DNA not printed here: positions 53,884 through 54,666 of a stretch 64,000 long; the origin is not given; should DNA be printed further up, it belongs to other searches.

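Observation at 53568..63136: The str operon is split: 6.4 kb of envelope and sugar genes inserted between rpsG and fusA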

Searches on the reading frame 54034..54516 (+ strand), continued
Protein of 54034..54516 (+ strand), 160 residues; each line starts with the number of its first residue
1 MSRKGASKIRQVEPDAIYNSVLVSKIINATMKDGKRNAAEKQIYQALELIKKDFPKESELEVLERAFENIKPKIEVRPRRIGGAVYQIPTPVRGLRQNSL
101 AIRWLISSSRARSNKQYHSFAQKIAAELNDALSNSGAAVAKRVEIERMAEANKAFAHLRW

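Call 41: find_encoding_contigs(protein=P0255, flank=10000, max_places=4)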
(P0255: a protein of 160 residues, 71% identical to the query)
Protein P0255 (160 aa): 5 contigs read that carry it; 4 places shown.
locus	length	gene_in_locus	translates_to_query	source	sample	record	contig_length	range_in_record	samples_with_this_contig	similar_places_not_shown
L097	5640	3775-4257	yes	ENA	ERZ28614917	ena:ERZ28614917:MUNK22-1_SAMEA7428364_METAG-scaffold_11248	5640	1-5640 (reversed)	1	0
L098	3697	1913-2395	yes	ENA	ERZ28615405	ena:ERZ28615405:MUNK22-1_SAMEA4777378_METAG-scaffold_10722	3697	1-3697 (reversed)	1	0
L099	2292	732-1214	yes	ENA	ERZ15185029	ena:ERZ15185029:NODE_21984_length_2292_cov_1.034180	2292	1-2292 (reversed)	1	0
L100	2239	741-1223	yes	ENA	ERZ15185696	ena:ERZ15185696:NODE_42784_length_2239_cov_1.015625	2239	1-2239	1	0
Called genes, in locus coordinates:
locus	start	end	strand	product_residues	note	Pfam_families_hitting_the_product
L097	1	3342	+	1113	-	?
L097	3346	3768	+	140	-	PF00164:Ribosom_S12_S23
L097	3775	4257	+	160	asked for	PF00177:Ribosomal_S7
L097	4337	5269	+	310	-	-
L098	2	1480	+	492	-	?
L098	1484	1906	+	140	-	PF00164:Ribosom_S12_S23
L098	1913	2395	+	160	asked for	PF00177:Ribosomal_S7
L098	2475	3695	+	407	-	?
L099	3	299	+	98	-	?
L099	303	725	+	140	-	PF00164:Ribosom_S12_S23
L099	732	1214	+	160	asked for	PF00177:Ribosomal_S7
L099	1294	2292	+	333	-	?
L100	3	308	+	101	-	?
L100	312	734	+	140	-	PF00164:Ribosom_S12_S23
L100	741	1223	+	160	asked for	PF00177:Ribosomal_S7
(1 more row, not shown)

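Call 71: search_protein_families(library=pfam, proteins=[L091:15503-16168:+], max_evalue=0.001)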
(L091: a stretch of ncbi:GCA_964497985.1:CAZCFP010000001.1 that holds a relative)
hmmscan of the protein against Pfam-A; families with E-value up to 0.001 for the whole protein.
L091:15503-16168:+ (221 aa): 0 families
